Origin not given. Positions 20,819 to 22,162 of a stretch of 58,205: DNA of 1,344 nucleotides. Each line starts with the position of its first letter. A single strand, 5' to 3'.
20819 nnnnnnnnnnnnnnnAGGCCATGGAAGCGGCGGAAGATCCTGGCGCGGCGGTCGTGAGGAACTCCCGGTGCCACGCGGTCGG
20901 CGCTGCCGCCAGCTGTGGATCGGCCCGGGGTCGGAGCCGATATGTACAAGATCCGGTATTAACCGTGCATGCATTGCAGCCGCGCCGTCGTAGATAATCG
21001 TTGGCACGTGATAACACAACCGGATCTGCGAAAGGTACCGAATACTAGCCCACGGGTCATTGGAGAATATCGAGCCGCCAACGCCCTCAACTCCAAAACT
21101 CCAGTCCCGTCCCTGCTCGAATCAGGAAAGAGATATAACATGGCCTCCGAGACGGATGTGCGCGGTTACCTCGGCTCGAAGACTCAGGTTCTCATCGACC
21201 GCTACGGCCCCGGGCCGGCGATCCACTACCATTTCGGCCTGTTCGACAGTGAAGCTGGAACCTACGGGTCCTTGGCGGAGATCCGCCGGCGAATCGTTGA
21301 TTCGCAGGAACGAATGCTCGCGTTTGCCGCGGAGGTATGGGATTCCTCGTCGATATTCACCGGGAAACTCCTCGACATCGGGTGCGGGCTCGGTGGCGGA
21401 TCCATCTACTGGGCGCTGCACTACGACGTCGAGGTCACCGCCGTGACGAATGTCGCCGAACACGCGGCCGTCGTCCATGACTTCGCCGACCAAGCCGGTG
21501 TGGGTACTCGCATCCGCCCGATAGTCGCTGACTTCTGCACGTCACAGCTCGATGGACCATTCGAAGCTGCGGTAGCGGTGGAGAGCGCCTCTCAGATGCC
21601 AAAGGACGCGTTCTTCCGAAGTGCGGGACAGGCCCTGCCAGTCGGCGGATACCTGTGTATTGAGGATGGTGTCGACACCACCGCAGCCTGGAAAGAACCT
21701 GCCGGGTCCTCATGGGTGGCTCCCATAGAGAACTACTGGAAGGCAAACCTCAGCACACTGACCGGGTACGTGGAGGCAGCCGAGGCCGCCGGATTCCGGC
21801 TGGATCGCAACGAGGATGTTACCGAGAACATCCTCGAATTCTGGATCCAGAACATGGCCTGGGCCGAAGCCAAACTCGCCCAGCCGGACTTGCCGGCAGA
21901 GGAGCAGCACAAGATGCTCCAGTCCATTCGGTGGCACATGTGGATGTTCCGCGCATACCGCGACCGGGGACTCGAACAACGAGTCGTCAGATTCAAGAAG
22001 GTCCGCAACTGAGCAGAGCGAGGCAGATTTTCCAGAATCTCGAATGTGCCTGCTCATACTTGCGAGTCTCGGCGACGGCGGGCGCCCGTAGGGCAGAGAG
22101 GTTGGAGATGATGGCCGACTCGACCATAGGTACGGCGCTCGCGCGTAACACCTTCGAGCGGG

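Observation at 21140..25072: Two tandem GPP-C-methyltransferase paralogues plus a third methyltransferase and a prenyl synthase, but no canonical terpene cyclase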

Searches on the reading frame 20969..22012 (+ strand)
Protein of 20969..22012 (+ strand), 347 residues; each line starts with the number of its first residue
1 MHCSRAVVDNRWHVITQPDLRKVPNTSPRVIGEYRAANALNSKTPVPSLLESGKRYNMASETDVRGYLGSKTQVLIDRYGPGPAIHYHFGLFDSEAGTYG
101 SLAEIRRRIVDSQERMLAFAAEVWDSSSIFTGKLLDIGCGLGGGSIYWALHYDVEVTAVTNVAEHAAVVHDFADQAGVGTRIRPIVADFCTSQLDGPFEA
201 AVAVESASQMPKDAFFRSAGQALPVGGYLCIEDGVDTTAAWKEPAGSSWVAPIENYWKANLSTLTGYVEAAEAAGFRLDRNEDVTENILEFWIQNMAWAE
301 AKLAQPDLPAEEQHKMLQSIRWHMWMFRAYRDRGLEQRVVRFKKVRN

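Call 5: search_protein_families(library=pfam, proteins=[window:20969-22012:+])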
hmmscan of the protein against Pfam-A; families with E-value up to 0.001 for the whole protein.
window:20969-22012:+ (347 aa): 3 families
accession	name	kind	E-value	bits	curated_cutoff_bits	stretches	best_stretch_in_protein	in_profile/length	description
PF02353.26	CMAS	-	2.3e-10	40.7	27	1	133-299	65-236/273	Mycolic acid cyclopropane synthetase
PF13649.12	Methyltransf_25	-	4.3e-06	27.8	27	1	135-227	2-97/97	Methyltransferase domain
PF08241.18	Methyltransf_11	-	0.00058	20.9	21.2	1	135-231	1-95/95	Methyltransferase domain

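Call 9: search_solved_structures(query=window:20969-22012:+, max_evalue=0.001, show_alignments=1)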
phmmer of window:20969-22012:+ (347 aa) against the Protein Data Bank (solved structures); distinct sequences matched with E-value up to 0.001: 13.
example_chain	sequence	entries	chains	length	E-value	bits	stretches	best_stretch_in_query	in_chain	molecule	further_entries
9tb4_A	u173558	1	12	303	3.5e-56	194.4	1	55-343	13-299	C6-FPP methytransferase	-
7fbh_A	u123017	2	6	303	7.7e-53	183.4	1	65-343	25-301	BezA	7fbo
8zc8_A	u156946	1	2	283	3.1e-08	36.7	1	86-291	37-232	MitM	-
21zq_A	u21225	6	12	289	3.3e-08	36.6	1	86-291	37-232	MitM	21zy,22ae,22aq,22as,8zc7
4pne_A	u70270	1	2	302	1.2e-06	31.5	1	133-291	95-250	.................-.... protein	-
5gm1_A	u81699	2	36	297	3.2e-06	30.1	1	112-288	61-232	O-methylransferase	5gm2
4f84_A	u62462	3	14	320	4.3e-06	29.7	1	66-292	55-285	Geranyl diphosphate 2-C-methyltransferase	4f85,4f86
6uv6_A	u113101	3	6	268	5.6e-06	29.3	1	84-294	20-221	D-glucose O-methyltransferase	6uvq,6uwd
3vc1_A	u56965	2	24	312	1.4e-05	28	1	63-292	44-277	Geranyl diphosphate 2-C-methyltransferase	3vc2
3bus_A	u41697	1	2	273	1.5e-05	27.9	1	96-235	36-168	Methyltransferase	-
7v6h_A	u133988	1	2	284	3.6e-05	26.6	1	133-277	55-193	Cyclopropane fatty-acyl-phospholipid synthase-like methyltransferase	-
5wp5_A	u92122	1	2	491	4.5e-05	26.3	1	133-236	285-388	Phosphomethylethanolamine N-methyltransferase 2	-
5wp4_A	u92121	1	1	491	7.1e-05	25.7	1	133-235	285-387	Phosphoethanolamine N-methyltransferase 1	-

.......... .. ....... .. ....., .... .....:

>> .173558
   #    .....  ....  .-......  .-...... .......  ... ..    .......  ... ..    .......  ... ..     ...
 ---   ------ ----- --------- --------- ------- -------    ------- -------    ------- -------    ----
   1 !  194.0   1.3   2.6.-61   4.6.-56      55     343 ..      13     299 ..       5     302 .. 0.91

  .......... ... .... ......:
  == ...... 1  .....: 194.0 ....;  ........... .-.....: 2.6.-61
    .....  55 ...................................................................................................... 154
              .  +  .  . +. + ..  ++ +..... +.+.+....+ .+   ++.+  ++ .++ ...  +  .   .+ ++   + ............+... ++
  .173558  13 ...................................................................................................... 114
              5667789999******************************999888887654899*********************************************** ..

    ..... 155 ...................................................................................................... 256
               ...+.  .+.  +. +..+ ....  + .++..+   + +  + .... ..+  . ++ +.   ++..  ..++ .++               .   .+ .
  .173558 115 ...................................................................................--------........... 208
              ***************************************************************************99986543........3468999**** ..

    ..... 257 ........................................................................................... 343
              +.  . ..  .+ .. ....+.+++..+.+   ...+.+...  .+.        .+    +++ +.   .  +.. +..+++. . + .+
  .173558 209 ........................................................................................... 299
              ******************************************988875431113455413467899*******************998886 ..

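Call 23: find_homologous_proteins(query=window:21140-22012:+, max_evalue=1e-10)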
Query window:21140-22012:+ (290 aa): 336 proteins with E <= 1e-10 among 2698 candidates; the best 120 are listed.
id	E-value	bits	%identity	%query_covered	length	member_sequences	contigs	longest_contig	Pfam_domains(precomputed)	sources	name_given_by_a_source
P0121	4.9e-195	665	100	100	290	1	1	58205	PF02353.27,PF13649.13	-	-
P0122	4.9e-166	570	85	100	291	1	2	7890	PF02353.27,PF13649.13,PF08241.19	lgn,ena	-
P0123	3.7e-92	327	52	95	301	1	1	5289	PF02353.27,PF13649.13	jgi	jgi:tocopherol O-methyltransferase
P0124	8.4e-82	293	47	99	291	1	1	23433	PF13489.13,PF02353.27,PF13649.13,PF08241.19,PF08242.19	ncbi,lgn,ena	-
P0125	1.5e-77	279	46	99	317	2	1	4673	PF13489.13,PF02353.27,PF13649.13,PF08241.19,PF08242.19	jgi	jgi:tocopherol O-methyltransferase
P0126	1.5e-75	273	44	98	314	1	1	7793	PF02353.27,PF13649.13,PF08241.19,PF08242.19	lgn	-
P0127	3.4e-75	271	48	97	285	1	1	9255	PF02353.27,PF13649.13,PF08241.19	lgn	-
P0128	1.3e-74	270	47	99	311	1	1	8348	PF13489.13,PF02353.27,PF13649.13,PF08241.19,PF08242.19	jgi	jgi:cyclopropane fatty-acyl-phospholipid synthase-like methyltransferase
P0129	3.0e-74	268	48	99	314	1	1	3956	PF02353.27,PF13649.13,PF08241.19,PF08242.19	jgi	-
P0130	1.4e-73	266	45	99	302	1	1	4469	PF02353.27,PF13649.13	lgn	-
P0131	6.0e-73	264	47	97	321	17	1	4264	PF13489.13,PF02353.27,PF13649.13,PF08241.19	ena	-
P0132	6.3e-73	264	45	98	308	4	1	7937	PF13489.13,PF02353.27,PF13649.13,PF08241.19,PF08242.19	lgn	-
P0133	2.5e-72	262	46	98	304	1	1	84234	PF13489.13,PF02353.27,PF13649.13,PF08241.19,PF08242.19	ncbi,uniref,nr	ncbi:methyltransferase domain-containing protein [Sphaerisporangium album]|uniref:Methyltransferase 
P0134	4.2e-72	261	46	99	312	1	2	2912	PF13489.13,PF02353.27,PF13649.13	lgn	-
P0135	4.9e-72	261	45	96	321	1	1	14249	PF02353.27,PF13649.13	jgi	jgi:predicted O-methyltransferase YrrM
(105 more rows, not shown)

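Call 24: find_encoding_contigs(protein=P0122, flank=10000, max_places=3)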
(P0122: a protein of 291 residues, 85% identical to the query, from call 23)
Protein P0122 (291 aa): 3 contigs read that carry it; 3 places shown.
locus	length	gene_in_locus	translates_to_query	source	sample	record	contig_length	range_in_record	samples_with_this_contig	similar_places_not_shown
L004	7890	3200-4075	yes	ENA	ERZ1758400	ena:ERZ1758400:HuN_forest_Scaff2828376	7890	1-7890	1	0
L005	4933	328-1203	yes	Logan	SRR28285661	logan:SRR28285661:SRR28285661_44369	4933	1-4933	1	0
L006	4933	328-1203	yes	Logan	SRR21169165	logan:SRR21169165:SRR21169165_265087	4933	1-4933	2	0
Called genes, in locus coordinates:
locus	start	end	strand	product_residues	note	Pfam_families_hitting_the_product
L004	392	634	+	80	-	-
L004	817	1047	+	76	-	PF00171:Aldedh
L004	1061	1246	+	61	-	-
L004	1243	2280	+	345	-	PF01040:UbiA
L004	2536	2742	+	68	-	-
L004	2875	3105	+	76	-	-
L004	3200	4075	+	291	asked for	PF02353:CMAS, PF08241:Methyltransf_11 (weak), PF13649:Methyltransf_25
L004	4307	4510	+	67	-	-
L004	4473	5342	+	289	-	PF01209:Ubie_methyltran (weak), PF02353:CMAS (weak), PF13489:Methyltransf_23, PF13847:Methyltransf_31, PF08241:Methyltransf_11, PF08242:Methyltransf_12, PF13649:Methyltransf_25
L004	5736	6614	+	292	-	PF02353:CMAS, PF13489:Methyltransf_23 (weak), PF13847:Methyltransf_31, PF08241:Methyltransf_11, PF08242:Methyltransf_12 (weak), PF13649:Methyltransf_25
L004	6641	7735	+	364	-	PF00348:polyprenyl_synt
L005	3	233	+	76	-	?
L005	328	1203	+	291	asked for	PF02353:CMAS, PF08241:Methyltransf_11 (weak), PF13649:Methyltransf_25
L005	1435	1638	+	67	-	-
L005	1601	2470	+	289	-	PF01209:Ubie_methyltran (weak), PF02353:CMAS (weak), PF13489:Methyltransf_23, PF13847:Methyltransf_31, PF08241:Methyltransf_11, PF08242:Methyltransf_12, PF13649:Methyltransf_25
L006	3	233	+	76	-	?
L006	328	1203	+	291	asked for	PF02353:CMAS, PF08241:Methyltransf_11 (weak), PF13649:Methyltransf_25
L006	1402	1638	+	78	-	PF02773:S-AdoMet_synt_C (weak)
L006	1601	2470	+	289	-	PF01209:Ubie_methyltran (weak), PF02353:CMAS (weak), PF13489:Methyltransf_23, PF13847:Methyltransf_31, PF08241:Methyltransf_11, PF08242:Methyltransf_12, PF13649:Methyltransf_25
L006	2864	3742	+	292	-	PF02353:CMAS, PF13489:Methyltransf_23 (weak), PF13847:Methyltransf_31, PF08241:Methyltransf_11, PF08242:Methyltransf_12 (weak), PF13649:Methyltransf_25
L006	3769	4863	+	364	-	PF00348:polyprenyl_synt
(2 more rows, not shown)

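Call 25: find_encoding_contigs(protein=P0127, flank=10000, max_places=2)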
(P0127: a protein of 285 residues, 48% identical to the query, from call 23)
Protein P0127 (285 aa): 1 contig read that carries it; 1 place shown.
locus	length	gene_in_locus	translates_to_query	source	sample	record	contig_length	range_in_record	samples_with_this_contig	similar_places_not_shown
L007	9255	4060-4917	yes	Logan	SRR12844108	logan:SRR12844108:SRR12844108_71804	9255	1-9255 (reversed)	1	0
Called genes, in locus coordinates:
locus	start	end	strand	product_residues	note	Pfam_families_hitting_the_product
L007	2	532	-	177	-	?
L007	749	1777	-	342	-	PF00348:polyprenyl_synt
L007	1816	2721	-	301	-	PF02353:CMAS, PF13489:Methyltransf_23, PF13847:Methyltransf_31, PF08241:Methyltransf_11, PF08242:Methyltransf_12, PF13649:Methyltransf_25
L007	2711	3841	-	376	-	PF19086:Terpene_syn_C_2, PF03936:Terpene_synth_C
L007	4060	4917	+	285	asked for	PF02353:CMAS, PF13649:Methyltransf_25, PF08241:Methyltransf_11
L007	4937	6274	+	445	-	PF00890:FAD_binding_2, PF01266:DAO, PF07992:Pyr_redox_2 (weak), PF12831:FAD_oxidored, PF13450:NAD_binding_8, PF01593:Amino_oxidase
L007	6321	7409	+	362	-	PF04909:Amidohydro_2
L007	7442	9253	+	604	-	?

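Call 26: find_encoding_contigs(protein=P0124, flank=10000, max_places=2)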
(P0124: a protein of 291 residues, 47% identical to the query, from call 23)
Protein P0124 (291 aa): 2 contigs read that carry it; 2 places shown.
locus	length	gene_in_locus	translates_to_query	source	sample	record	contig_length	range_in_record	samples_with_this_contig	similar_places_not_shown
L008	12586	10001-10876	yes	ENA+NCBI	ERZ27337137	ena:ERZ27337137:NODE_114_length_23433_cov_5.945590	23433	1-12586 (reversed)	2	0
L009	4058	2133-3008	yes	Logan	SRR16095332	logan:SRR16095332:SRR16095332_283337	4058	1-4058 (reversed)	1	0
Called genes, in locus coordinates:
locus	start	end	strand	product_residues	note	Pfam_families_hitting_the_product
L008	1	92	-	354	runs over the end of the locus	PF06224:AlkZ-like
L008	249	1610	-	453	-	PF00464:SHMT, PF01041:DegT_DnrJ_EryC1 (weak), PF01212:Beta_elim_lyase (weak)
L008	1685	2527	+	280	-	PF13556:HTH_30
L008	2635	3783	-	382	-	PF03403:PAF-AH_p_II (weak)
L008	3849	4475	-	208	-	PF11716:MDMPI_N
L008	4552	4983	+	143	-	PF12802:MarR_2, PF01047:MarR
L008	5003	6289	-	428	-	PF04389:Peptidase_M28, PF01546:Peptidase_M20, PF07687:M20_dimer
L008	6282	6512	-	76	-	PF04951:Peptidase_M55 (faint)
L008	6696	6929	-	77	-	-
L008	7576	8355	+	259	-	PF19086:Terpene_syn_C_2, PF03936:Terpene_synth_C (weak)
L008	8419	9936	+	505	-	PF00067:p450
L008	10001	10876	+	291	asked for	PF02353:CMAS, PF13489:Methyltransf_23 (weak), PF08241:Methyltransf_11, PF08242:Methyltransf_12 (weak), PF13649:Methyltransf_25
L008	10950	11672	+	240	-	PF01255:Prenyltransf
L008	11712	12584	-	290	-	?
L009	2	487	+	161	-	?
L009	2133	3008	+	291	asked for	PF02353:CMAS, PF13489:Methyltransf_23 (weak), PF08241:Methyltransf_11, PF08242:Methyltransf_12 (weak), PF13649:Methyltransf_25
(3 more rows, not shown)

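Call 47: search_protein_families(library=ncbifam, proteins=[window:21140-22012:+], max_evalue=1e-10)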
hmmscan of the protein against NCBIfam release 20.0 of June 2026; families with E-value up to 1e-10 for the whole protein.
window:21140-22012:+ (290 aa): 0 families

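Call 51: search_solved_structures(query=window:21140-22012:+, max_evalue=1e-20, show_alignments=2)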
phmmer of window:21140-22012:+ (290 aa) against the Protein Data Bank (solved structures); distinct sequences matched with E-value up to 1e-20: 2.
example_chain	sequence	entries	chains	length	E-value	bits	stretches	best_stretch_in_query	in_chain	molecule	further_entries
9tb4_A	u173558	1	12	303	6.5e-56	193.4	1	4-286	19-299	C6-FPP methytransferase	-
7fbh_A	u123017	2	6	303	7.8e-53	183.3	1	9-286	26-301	BezA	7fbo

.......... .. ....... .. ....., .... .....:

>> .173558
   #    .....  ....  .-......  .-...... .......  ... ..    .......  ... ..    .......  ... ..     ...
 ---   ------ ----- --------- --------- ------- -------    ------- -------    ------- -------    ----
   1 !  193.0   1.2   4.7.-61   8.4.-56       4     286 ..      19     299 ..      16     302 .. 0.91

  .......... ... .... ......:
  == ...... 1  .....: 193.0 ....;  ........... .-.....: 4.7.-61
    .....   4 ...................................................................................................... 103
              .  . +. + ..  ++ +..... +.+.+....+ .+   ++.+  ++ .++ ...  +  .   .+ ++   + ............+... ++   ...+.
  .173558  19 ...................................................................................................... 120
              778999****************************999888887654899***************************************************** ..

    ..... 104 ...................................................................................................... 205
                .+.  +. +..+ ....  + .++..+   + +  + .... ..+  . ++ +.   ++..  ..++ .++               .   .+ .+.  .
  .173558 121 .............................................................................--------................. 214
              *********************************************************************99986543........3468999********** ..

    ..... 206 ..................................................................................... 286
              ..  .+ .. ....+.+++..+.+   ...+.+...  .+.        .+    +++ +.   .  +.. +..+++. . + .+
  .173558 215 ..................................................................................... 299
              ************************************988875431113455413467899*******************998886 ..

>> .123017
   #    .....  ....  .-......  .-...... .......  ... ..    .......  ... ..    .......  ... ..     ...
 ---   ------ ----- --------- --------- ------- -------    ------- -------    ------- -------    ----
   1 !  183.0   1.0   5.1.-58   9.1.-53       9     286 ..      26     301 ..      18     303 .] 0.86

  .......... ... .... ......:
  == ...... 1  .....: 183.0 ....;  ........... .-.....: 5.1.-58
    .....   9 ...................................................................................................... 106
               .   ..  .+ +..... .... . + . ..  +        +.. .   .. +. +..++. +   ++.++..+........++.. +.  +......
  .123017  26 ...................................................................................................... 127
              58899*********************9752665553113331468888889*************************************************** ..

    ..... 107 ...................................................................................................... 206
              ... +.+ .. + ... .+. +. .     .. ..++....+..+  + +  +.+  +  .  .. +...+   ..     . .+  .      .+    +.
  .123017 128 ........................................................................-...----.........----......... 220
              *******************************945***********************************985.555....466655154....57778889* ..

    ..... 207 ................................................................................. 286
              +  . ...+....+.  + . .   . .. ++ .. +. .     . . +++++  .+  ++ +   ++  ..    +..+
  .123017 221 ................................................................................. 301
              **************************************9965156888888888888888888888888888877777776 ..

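Call 84: find_encoding_contigs(protein=P0123, flank=6000, max_places=2)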
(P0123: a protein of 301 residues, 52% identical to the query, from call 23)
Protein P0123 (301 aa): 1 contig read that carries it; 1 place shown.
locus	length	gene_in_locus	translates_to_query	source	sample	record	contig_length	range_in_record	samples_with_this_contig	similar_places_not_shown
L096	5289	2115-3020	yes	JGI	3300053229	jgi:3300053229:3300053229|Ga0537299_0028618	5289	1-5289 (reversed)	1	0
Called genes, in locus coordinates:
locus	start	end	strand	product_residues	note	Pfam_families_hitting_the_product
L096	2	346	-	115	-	?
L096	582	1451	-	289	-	-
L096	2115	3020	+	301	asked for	PF02353:CMAS, PF13649:Methyltransf_25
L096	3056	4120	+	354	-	PF01734:Patatin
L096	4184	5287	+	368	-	?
